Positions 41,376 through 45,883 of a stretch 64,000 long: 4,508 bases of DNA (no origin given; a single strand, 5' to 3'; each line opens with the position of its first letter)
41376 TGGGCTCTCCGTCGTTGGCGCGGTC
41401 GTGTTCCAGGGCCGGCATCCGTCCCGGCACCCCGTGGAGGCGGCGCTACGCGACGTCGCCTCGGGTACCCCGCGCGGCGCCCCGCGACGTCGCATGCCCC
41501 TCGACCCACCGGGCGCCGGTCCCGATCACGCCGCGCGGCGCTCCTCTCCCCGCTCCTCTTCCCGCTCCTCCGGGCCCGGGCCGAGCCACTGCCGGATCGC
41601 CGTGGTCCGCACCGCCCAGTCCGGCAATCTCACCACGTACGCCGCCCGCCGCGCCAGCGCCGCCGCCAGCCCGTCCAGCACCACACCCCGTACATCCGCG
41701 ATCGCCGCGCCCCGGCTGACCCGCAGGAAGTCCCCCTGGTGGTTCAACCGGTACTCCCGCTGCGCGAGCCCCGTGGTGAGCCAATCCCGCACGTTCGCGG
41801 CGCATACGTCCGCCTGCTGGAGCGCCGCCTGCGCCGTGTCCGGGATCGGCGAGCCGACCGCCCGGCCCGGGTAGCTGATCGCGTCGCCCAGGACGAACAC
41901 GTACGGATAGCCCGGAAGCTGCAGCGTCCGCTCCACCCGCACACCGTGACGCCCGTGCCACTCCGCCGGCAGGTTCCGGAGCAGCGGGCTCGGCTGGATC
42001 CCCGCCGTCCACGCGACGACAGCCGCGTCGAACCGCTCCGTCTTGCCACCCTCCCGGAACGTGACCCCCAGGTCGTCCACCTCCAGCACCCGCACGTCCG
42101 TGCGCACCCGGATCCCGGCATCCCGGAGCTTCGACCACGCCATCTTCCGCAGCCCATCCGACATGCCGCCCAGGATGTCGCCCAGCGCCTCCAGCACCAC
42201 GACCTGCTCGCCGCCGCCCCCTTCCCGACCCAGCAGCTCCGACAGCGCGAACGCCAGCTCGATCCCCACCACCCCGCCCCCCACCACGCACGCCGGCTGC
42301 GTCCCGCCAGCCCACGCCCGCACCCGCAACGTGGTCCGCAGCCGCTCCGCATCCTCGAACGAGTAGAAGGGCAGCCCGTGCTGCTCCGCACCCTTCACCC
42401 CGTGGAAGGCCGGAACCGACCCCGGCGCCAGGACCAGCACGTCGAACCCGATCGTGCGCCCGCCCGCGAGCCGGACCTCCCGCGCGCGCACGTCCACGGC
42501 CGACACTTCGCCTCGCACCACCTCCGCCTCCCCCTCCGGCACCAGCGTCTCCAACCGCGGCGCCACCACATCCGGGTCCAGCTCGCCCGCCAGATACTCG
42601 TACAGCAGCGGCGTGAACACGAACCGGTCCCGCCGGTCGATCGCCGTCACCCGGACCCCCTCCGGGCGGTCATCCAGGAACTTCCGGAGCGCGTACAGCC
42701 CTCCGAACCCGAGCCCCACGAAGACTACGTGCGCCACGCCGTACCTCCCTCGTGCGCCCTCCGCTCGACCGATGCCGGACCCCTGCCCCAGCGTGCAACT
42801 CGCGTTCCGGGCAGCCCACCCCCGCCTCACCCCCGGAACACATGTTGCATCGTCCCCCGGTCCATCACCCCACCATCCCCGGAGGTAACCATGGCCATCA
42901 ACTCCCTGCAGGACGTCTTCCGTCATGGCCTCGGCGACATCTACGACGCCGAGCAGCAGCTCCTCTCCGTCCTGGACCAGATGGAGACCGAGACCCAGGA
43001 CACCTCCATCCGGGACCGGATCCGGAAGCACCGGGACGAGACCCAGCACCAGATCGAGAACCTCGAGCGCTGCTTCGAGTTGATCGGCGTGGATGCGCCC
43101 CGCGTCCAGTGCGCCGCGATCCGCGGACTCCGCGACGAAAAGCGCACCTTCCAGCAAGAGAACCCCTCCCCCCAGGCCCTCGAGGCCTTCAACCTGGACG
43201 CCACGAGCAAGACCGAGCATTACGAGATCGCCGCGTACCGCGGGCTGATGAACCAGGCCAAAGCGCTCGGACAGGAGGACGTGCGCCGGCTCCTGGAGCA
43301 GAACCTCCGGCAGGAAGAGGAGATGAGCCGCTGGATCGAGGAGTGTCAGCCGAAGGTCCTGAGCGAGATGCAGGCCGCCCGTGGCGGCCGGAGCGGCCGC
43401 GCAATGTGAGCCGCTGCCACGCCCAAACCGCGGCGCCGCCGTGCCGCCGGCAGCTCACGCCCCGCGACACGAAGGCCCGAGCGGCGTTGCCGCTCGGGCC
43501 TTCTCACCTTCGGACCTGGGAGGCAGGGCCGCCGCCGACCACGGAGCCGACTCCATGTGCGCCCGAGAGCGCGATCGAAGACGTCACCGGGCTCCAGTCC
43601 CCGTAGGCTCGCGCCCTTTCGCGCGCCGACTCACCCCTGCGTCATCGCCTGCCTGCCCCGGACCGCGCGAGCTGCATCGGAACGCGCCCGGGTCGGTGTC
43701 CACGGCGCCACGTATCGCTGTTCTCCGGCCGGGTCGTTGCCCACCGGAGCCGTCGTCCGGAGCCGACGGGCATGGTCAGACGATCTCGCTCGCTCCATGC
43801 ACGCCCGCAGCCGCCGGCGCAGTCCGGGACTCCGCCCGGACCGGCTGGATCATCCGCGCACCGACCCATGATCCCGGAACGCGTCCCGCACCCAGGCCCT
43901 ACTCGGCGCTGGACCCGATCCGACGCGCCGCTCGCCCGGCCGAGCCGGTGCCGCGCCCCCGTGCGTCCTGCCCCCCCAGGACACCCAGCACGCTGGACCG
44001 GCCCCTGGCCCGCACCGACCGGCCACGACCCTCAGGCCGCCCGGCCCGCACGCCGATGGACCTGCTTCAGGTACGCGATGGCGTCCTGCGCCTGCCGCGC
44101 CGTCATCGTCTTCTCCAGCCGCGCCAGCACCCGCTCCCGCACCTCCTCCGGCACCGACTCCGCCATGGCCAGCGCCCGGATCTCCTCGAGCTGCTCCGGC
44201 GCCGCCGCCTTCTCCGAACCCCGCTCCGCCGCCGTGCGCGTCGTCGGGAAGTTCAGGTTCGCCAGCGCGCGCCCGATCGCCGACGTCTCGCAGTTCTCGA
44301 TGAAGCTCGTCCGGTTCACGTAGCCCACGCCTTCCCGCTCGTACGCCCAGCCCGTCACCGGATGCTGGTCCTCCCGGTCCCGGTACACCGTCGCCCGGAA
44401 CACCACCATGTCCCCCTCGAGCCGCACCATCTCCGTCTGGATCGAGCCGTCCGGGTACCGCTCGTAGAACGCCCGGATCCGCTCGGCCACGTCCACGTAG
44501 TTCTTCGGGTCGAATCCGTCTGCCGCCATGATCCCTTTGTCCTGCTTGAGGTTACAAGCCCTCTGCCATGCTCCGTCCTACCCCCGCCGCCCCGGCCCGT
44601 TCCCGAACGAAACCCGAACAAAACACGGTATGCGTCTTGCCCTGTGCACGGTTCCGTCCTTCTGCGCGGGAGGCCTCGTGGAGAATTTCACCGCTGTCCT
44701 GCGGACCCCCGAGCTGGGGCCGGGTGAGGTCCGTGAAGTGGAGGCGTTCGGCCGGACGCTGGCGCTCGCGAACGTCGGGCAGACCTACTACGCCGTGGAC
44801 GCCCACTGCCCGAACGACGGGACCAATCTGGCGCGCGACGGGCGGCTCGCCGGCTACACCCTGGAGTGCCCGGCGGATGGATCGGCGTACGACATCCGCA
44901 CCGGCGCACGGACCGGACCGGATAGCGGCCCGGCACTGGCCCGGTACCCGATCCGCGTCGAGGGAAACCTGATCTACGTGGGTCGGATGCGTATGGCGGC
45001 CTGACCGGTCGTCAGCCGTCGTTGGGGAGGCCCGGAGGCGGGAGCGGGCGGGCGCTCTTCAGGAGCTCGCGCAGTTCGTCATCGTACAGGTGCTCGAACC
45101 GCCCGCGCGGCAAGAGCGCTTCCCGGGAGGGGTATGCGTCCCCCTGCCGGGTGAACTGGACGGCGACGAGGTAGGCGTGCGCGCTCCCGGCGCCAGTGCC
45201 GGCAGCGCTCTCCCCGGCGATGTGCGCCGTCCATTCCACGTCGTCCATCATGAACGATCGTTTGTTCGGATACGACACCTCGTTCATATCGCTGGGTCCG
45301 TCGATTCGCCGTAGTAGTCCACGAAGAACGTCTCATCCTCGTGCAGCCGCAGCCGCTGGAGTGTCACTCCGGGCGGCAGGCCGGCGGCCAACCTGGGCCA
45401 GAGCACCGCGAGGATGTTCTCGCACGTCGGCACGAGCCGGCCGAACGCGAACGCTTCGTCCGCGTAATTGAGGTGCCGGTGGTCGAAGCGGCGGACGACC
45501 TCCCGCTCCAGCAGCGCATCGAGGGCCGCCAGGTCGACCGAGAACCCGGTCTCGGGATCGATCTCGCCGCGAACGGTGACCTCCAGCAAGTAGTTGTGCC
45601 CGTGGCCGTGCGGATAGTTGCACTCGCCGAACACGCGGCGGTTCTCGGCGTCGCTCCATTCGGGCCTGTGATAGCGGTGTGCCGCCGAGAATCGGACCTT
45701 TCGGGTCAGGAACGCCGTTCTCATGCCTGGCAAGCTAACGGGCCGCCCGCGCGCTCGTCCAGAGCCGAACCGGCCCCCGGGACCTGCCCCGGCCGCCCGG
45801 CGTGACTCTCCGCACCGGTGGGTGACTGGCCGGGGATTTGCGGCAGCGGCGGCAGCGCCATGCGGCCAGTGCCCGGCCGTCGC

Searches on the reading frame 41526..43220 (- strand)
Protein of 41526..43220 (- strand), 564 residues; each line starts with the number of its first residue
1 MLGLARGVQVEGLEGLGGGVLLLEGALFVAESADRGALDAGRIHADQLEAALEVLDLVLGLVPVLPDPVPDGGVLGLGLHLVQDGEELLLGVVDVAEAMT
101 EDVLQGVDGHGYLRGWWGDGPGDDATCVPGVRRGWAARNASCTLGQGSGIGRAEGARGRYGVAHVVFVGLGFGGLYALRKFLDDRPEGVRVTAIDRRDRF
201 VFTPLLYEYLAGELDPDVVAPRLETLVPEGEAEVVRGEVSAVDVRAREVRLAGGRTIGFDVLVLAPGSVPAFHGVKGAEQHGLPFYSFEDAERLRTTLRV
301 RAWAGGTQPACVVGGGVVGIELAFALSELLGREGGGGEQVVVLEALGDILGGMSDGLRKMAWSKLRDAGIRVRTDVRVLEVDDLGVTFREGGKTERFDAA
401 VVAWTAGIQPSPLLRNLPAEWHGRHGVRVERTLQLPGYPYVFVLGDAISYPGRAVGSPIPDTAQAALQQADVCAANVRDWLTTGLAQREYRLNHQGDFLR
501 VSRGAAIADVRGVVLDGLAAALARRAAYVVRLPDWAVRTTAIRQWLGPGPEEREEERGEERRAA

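Call 30: search_protein_families(library=pfam, proteins=[window:41526-43220:-], max_evalue=0.0001)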
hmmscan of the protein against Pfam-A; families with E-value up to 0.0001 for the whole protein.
window:41526-43220:- (564 aa): 2 families
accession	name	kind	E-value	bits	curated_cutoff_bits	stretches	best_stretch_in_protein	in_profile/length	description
PF07992.20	Pyr_redox_2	-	1.3e-37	130.3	26.1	1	164-470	2-291/291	Pyridine nucleotide-disulphide oxidoreductase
PF00070.33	Pyr_redox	-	2.2e-07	31.7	22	1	311-383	3-68/82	Pyridine nucleotide-disulphide oxidoreductase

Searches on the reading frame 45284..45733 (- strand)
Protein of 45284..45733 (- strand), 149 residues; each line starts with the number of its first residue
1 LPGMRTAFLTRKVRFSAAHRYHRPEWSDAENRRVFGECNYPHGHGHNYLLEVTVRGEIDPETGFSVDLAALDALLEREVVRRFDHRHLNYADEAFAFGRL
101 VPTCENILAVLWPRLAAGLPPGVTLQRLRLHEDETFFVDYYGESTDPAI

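Call 30: search_protein_families(library=pfam, proteins=[window:45284-45733:-], max_evalue=0.0001)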
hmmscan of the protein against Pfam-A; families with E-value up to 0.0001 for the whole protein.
window:45284-45733:- (149 aa): 1 family
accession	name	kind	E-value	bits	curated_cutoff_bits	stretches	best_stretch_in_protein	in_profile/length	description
PF01242.24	PTPS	-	4.4e-28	98.1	22.4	1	9-142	2-120/121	6-pyruvoyl tetrahydropterin synthase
